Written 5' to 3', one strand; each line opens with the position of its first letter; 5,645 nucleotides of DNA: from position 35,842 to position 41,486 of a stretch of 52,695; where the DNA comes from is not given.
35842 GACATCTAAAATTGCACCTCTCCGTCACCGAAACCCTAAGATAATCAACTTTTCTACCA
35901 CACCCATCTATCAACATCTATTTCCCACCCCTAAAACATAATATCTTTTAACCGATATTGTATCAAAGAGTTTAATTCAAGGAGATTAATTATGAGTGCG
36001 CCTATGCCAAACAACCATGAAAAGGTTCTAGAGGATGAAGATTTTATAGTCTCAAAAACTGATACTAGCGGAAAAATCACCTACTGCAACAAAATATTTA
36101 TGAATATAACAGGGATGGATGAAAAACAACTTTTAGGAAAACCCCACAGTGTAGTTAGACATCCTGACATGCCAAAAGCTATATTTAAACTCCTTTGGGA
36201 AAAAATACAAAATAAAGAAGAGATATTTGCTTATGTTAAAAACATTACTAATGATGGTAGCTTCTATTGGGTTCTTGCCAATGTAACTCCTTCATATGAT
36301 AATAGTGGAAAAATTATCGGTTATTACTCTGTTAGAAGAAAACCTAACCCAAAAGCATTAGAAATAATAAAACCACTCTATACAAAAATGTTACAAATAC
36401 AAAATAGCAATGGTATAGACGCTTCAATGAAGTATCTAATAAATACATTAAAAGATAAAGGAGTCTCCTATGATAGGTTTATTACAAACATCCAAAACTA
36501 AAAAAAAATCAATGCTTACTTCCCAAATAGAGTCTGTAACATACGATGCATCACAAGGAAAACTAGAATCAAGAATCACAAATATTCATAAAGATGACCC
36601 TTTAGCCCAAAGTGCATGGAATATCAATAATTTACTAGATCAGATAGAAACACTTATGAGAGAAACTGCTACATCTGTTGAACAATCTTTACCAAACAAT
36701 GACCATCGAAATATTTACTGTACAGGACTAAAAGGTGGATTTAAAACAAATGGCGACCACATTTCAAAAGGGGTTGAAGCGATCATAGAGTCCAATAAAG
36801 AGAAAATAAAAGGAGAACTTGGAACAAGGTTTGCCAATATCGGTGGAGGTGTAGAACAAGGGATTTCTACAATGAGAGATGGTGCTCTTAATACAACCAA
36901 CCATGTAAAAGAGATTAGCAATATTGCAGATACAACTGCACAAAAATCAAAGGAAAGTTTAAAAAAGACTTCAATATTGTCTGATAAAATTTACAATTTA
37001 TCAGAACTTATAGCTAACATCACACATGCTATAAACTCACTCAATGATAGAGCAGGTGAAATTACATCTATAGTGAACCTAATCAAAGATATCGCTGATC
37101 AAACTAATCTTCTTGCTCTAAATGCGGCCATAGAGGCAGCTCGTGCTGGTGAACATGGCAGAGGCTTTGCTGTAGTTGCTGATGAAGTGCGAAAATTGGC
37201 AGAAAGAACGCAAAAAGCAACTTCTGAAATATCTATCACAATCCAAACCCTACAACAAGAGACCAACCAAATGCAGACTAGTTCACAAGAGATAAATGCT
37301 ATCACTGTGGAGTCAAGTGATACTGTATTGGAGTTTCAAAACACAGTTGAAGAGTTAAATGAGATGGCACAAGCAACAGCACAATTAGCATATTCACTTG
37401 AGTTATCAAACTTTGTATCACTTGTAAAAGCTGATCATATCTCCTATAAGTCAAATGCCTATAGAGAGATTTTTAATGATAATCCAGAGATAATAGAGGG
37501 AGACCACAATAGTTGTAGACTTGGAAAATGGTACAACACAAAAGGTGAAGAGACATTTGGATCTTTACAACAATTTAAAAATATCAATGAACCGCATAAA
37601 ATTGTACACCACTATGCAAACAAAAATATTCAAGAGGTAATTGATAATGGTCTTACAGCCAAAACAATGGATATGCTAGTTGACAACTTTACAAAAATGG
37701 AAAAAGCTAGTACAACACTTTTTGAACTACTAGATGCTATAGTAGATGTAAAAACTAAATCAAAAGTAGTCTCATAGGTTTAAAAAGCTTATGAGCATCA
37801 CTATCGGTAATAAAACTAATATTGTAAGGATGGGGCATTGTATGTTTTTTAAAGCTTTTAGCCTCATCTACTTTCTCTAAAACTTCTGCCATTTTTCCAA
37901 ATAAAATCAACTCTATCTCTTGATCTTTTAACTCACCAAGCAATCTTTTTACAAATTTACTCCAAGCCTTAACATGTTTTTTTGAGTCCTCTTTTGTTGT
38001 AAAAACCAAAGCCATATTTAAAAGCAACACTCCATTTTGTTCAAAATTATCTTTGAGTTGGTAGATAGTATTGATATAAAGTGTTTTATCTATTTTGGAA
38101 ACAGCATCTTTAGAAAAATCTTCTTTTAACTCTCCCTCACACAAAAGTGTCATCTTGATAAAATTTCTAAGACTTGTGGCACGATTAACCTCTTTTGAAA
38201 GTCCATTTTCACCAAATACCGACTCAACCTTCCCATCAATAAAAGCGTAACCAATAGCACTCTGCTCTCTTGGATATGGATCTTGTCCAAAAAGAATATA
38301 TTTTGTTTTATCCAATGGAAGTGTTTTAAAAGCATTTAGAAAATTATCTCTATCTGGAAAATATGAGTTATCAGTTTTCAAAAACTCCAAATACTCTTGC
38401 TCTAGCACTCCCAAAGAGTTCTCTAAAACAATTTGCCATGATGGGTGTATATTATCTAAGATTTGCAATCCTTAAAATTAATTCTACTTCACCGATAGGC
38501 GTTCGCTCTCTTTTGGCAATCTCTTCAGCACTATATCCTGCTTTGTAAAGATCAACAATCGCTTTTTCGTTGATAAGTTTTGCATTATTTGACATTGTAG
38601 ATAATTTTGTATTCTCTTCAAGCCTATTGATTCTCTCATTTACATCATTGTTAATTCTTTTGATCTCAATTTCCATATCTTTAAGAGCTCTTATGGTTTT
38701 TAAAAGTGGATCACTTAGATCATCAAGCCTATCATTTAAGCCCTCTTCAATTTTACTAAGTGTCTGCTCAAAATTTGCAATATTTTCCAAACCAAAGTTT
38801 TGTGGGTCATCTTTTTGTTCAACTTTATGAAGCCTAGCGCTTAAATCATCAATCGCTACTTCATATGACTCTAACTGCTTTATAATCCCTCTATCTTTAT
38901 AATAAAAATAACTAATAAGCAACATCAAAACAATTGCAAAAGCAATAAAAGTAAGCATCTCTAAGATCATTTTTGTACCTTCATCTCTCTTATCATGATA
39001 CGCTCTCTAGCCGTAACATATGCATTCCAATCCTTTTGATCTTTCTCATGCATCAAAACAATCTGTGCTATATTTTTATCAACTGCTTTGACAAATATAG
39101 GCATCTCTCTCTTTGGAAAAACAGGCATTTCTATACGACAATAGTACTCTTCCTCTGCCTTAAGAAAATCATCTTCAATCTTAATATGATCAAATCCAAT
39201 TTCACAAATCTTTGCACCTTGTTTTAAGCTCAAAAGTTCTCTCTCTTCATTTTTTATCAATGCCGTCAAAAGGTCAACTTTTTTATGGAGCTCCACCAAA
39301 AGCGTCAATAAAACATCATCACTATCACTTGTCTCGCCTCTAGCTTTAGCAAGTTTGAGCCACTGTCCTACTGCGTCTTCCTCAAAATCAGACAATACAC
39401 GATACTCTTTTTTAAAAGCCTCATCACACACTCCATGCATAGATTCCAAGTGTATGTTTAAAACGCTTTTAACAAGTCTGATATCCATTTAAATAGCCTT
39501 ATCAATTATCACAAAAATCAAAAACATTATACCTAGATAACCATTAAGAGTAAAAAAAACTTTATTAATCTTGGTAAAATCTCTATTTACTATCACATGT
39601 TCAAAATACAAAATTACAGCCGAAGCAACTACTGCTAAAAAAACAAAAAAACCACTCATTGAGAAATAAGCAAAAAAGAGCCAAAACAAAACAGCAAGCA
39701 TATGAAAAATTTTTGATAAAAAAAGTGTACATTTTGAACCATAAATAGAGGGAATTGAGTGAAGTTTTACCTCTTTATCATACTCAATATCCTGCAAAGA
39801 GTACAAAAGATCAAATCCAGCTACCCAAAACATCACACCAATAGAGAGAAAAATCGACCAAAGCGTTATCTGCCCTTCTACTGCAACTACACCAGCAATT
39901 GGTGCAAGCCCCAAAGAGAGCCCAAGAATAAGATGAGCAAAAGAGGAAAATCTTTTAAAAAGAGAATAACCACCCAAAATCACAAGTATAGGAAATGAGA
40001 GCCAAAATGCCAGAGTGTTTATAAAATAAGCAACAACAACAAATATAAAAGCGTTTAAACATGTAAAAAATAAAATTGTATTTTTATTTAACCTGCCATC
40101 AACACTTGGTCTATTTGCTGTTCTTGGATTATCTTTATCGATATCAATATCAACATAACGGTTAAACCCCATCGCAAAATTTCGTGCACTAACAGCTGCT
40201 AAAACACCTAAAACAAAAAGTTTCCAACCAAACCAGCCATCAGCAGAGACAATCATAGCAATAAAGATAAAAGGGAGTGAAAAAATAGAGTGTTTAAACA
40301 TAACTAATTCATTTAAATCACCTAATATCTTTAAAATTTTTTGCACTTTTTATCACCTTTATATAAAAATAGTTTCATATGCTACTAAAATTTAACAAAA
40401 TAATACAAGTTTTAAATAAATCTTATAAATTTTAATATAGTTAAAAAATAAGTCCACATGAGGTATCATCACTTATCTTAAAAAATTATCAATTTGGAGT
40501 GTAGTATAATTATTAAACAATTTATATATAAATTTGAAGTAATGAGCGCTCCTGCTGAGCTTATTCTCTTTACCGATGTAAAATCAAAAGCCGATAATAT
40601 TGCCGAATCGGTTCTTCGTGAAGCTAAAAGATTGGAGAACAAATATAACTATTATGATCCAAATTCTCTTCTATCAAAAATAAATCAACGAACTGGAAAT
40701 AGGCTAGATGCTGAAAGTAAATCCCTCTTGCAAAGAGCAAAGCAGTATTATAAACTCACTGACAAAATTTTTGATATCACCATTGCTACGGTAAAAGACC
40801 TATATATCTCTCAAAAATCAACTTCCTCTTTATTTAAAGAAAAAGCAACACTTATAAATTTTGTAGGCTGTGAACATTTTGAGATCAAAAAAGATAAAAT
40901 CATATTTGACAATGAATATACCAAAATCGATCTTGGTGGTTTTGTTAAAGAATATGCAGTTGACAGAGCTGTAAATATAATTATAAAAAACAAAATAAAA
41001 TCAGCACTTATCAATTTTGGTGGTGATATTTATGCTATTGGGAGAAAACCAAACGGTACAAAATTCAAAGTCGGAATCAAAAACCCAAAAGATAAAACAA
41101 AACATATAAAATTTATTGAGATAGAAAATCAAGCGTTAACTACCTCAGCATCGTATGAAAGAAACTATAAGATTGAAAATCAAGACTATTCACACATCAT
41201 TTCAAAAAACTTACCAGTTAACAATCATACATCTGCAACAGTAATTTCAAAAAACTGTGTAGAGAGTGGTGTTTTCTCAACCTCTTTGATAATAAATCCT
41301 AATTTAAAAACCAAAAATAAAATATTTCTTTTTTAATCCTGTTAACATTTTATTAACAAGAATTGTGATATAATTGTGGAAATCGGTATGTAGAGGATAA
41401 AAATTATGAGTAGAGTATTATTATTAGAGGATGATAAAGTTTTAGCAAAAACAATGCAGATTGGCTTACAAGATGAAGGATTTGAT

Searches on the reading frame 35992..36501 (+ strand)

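Call 10: search_protein_families(library=pfam, proteins=[window:35992-36501:+], max_evalue=0.01)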
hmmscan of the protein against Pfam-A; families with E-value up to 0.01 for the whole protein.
window:35992-36501:+ (169 aa): 4 families
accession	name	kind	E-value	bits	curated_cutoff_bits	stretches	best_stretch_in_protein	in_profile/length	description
PF08447.18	PAS_3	-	2e-13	50.9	25.6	1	30-114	2-88/89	PAS fold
PF00989.32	PAS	-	6.2e-13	49.2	22.6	1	12-111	6-106/113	PAS fold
PF13426.13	PAS_9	-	1.4e-11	45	27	1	18-111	3-94/103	PAS domain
PF08448.16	PAS_4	-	6.4e-07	30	23.1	1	22-112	11-99/110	PAS fold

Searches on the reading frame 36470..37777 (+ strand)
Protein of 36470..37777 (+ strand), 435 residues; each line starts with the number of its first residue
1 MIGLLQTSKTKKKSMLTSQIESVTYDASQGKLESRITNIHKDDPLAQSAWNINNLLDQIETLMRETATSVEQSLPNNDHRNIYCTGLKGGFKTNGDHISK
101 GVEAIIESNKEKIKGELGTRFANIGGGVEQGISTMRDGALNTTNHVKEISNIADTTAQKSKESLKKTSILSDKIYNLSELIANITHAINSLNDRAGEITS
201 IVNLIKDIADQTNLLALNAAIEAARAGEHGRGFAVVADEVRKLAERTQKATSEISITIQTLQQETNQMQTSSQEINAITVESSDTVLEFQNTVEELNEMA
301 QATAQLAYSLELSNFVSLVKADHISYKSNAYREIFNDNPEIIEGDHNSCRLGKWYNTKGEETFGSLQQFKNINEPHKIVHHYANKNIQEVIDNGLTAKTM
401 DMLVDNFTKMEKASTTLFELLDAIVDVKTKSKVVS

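Call 10: search_protein_families(library=pfam, proteins=[window:36470-37777:+], max_evalue=0.01)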
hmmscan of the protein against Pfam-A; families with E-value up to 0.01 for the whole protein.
window:36470-37777:+ (435 aa): 2 families
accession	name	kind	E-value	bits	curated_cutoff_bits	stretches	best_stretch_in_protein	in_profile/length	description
PF00015.26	MCPsignal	-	9.8e-37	126.9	34.6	1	179-309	16-143/172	Methyl-accepting chemotaxis protein (MCP) signalling domain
PF13682.11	CZB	-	1.5e-13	51.3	29.4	1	323-385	1-62/64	Chemoreceptor zinc-binding domain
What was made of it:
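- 35992..37777 (+): A PAS protein (35992-36501) overlapping an MCP with a C-terminal CZB domain (36470-37777). This is a chemotaxis or energy-taxis pair. Call 10.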

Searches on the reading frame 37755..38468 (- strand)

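Call 10: search_protein_families(library=pfam, proteins=[window:37755-38468:-], max_evalue=0.01)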
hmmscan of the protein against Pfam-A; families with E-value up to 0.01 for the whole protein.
window:37755-38468:- (237 aa): 0 families

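Call 17: search_protein_families(library=pfam, proteins=[window:37755-38468:-], max_evalue=0.1)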
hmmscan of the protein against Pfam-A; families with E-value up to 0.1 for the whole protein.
window:37755-38468:- (237 aa): 0 families

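Call 46: search_protein_families(library=ncbifam, proteins=[window:37755-38468:-], max_evalue=0.01)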
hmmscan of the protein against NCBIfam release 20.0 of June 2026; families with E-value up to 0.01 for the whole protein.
window:37755-38468:- (237 aa): 6 families
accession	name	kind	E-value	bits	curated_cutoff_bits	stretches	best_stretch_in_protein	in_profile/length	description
NF003592.0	PRK05254.1-5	equivalog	2e-19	70.3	162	1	6-230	4-204/225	uracil-DNA glycosylase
TIGR00628.1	ung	equivalog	4.4e-18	65.9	185.75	2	22-76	20-73/210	uracil-DNA glycosylase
NF003589.0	PRK05254.1-2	equivalog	5.7e-15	55.6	223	1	22-218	27-195/227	uracil-DNA glycosylase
NF003588.0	PRK05254.1-1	equivalog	3.3e-14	53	143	1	4-214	7-192/225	uracil-DNA glycosylase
NF003591.1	PRK05254.1-4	equivalog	1.7e-09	37.6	237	1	8-218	2-188/208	uracil-DNA glycosylase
NF038390.1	Nsidase_PpnN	equivalog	0.0061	15.3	450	1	126-229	259-360/450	nucleotide 5'-monophosphate nucleosidase PpnN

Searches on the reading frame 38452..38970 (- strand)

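Call 10: search_protein_families(library=pfam, proteins=[window:38452-38970:-], max_evalue=0.01)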
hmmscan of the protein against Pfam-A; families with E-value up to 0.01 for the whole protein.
window:38452-38970:- (172 aa): 3 families
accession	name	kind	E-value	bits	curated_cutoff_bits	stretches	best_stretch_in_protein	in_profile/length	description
PF19610.4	DUF6115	-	1.4e-05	25.9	27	1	68-167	36-132/134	Family of unknown function (DUF6115)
PF10975.14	DUF2802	-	0.0018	18.8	33.5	0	111-169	10-67/68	Protein of unknown function (DUF2802)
PF10779.14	XhlA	-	0.0023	18.5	34.7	0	31-77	4-47/67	Haemolysin XhlA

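Call 46: search_protein_families(library=ncbifam, proteins=[window:38452-38970:-], max_evalue=0.01)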
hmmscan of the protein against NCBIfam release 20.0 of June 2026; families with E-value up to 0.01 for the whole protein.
window:38452-38970:- (172 aa): 3 families
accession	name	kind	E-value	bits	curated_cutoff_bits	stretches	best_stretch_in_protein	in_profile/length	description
NF047515.1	SpiroCoCo_C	equivalog_domain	7.2e-09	35.2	125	1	31-166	180-313/313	SpiroCoCo family coiled-coil protein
NF009189.0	PRK12537.1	equivalog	0.0012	18.4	261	1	97-163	101-167/182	RNA polymerase sigma factor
NF008893.0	PRK11924.2-3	equivalog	0.0052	16.3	331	1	108-165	111-168/181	RNA polymerase sigma factor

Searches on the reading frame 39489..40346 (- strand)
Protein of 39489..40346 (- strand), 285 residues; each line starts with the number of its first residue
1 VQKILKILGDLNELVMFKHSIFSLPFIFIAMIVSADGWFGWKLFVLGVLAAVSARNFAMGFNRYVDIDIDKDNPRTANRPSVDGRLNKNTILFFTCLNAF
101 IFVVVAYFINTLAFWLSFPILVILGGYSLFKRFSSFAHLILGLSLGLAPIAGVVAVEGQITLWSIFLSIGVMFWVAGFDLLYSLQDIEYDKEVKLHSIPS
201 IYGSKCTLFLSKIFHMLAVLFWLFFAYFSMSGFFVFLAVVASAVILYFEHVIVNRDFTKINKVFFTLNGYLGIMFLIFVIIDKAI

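Call 13: search_protein_families(library=pfam, proteins=[window:39489-40346:-], max_evalue=0.01)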
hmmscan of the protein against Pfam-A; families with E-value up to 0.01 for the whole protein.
window:39489-40346:- (285 aa): 1 family
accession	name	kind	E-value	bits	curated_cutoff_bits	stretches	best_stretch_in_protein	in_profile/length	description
PF01040.23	UbiA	-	6.8e-52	176.7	34.2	1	24-265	2-245/250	UbiA prenyltransferase family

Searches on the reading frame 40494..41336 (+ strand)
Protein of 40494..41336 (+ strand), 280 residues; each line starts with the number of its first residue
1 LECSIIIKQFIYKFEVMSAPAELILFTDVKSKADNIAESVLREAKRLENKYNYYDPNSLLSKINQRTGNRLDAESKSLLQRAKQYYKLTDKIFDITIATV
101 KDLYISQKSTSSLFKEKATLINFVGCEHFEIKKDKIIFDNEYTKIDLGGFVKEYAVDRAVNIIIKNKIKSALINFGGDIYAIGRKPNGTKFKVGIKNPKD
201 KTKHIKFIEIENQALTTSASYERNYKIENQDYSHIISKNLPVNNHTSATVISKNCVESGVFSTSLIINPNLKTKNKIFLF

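Call 13: search_protein_families(library=pfam, proteins=[window:40494-41336:+], max_evalue=0.01)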
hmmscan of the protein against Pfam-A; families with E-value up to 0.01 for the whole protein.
window:40494-41336:+ (280 aa): 1 family
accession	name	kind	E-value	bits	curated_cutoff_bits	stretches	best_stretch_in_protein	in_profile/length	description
PF02424.20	ApbE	-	3.4e-53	181.3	25.6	1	33-269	12-247/266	ApbE family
